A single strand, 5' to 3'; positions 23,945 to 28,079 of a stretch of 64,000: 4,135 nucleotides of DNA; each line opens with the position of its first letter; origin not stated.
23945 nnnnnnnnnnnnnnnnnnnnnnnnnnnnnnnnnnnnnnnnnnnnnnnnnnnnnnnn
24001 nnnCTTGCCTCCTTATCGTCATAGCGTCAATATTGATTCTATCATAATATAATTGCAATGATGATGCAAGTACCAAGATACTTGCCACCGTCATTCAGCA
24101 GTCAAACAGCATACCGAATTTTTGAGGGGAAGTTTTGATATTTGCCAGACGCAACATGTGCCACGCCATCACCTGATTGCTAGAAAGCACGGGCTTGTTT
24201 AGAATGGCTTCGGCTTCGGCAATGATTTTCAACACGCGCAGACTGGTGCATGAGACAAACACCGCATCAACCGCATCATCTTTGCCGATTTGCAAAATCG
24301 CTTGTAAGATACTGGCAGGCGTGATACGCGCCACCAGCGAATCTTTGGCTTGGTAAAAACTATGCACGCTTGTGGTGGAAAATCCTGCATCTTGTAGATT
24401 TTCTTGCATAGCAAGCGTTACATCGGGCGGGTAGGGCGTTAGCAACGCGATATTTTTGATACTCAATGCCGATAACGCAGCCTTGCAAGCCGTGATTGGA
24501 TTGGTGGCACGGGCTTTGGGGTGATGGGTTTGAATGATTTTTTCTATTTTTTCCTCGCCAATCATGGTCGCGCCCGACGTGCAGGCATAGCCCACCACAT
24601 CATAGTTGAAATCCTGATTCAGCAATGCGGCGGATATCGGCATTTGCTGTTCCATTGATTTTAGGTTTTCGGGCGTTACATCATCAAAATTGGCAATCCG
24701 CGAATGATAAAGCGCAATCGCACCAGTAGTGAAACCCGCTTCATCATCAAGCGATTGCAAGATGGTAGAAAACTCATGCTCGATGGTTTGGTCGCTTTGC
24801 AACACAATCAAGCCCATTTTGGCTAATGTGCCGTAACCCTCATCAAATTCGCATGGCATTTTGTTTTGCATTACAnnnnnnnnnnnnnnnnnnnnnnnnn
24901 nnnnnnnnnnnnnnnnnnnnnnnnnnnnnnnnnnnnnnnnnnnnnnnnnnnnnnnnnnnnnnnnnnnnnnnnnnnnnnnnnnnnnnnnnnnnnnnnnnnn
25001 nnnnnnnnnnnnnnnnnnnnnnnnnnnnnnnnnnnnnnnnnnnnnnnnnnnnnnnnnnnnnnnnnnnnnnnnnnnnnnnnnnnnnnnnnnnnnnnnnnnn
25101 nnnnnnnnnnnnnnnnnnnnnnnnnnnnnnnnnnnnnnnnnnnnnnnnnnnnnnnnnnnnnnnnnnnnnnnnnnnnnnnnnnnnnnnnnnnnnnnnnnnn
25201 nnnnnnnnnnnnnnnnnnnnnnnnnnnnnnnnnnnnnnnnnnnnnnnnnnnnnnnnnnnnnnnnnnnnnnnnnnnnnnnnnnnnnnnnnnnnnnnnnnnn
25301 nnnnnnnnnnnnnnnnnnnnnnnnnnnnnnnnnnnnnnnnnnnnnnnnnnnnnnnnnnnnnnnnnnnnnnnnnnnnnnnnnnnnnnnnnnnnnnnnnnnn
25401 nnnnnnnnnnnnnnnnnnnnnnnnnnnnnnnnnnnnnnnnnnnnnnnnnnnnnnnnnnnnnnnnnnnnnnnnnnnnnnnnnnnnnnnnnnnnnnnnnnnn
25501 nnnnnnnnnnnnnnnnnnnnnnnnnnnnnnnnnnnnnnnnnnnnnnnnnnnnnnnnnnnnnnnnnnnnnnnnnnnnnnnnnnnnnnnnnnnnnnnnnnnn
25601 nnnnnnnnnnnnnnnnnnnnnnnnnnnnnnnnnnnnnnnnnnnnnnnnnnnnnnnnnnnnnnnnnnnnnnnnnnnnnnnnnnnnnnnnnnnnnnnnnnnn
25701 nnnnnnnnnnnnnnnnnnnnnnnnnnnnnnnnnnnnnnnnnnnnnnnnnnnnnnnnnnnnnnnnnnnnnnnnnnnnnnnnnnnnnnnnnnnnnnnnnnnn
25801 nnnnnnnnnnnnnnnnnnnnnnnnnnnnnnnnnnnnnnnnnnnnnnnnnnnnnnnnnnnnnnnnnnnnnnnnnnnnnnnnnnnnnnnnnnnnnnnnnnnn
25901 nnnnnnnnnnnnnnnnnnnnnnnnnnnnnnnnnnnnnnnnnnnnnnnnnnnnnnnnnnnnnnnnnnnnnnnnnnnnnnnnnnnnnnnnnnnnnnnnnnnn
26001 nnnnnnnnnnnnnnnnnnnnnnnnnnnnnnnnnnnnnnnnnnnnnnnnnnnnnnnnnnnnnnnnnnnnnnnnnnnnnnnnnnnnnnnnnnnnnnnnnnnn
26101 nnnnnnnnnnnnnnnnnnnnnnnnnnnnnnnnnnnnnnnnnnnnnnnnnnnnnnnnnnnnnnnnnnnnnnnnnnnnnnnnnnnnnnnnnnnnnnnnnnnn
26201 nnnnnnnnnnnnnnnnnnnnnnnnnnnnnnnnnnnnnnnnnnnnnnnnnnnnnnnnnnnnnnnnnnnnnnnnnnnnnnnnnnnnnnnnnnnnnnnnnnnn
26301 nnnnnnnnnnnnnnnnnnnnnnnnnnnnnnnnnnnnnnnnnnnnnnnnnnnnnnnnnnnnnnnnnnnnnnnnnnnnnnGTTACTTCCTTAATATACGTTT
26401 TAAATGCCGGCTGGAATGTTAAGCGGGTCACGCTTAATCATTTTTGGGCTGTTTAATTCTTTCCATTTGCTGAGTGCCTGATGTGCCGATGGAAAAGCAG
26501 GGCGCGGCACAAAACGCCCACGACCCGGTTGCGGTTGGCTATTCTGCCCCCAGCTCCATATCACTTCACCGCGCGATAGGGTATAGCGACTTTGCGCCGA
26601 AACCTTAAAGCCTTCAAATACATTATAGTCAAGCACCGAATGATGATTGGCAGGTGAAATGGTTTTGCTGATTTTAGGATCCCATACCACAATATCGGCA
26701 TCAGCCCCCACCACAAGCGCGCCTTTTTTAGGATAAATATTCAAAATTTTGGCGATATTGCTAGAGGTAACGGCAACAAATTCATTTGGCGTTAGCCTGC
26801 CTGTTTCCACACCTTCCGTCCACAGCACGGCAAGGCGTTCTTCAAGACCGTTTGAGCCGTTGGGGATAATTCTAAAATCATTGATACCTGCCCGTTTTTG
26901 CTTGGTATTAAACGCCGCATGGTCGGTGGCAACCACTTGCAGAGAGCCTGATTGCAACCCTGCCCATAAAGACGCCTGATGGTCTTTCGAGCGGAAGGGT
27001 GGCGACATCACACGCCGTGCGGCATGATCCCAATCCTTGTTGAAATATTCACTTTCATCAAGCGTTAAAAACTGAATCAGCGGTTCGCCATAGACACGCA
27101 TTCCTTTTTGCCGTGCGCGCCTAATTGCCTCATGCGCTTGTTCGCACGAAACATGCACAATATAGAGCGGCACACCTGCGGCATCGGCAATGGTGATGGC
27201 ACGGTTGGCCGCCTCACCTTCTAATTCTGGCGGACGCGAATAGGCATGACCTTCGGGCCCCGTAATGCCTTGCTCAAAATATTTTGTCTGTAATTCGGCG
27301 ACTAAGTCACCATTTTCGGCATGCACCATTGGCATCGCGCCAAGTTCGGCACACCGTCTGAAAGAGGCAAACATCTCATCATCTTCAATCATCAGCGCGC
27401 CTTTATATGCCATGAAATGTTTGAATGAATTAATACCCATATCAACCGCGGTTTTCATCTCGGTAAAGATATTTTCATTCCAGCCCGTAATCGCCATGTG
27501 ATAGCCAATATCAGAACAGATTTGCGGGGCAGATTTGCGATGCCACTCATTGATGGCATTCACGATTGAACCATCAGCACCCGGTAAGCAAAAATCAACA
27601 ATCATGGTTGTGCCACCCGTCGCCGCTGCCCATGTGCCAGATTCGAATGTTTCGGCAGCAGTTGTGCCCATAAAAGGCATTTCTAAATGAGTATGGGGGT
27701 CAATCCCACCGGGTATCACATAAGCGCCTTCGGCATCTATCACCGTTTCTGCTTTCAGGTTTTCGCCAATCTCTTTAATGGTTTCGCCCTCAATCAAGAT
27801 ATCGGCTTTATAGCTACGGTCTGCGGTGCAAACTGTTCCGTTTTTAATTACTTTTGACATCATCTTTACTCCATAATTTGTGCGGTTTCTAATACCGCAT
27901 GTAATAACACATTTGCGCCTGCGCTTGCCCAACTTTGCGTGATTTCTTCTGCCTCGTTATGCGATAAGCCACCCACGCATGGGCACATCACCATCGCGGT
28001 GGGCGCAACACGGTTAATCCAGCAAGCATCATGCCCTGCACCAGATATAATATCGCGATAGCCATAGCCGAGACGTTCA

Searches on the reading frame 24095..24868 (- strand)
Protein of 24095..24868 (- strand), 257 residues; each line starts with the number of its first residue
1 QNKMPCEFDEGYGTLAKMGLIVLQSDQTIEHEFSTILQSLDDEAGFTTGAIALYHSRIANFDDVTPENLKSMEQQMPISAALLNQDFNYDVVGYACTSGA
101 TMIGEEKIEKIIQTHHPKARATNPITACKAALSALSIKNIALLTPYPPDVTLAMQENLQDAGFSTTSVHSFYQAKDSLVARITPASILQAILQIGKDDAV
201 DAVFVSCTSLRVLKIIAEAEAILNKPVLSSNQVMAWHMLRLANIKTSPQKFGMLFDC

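Call 67: search_protein_families(library=pfam, proteins=[window:24095-24868:-], max_evalue=0.00001)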
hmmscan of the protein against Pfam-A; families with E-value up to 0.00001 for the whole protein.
window:24095-24868:- (257 aa): 1 family
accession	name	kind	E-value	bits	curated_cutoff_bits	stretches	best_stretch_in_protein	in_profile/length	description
PF17645.6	Amdase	-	4.2e-14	53.2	25.9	1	126-255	98-228/228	Arylmalonate decarboxylase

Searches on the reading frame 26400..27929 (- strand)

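Call 67: search_protein_families(library=pfam, proteins=[window:26400-27929:-], max_evalue=0.00001)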
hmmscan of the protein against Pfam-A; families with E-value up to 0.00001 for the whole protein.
window:26400-27929:- (509 aa): 2 families
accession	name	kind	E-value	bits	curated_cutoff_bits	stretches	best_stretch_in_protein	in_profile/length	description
PF01979.26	Amidohydro_1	-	2.5e-28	99.7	25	1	70-455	1-343/345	Amidohydrolase family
PF07969.17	Amidohydro_3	-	4.4e-16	59.9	29.7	2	63-82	2-21/472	Amidohydrolase family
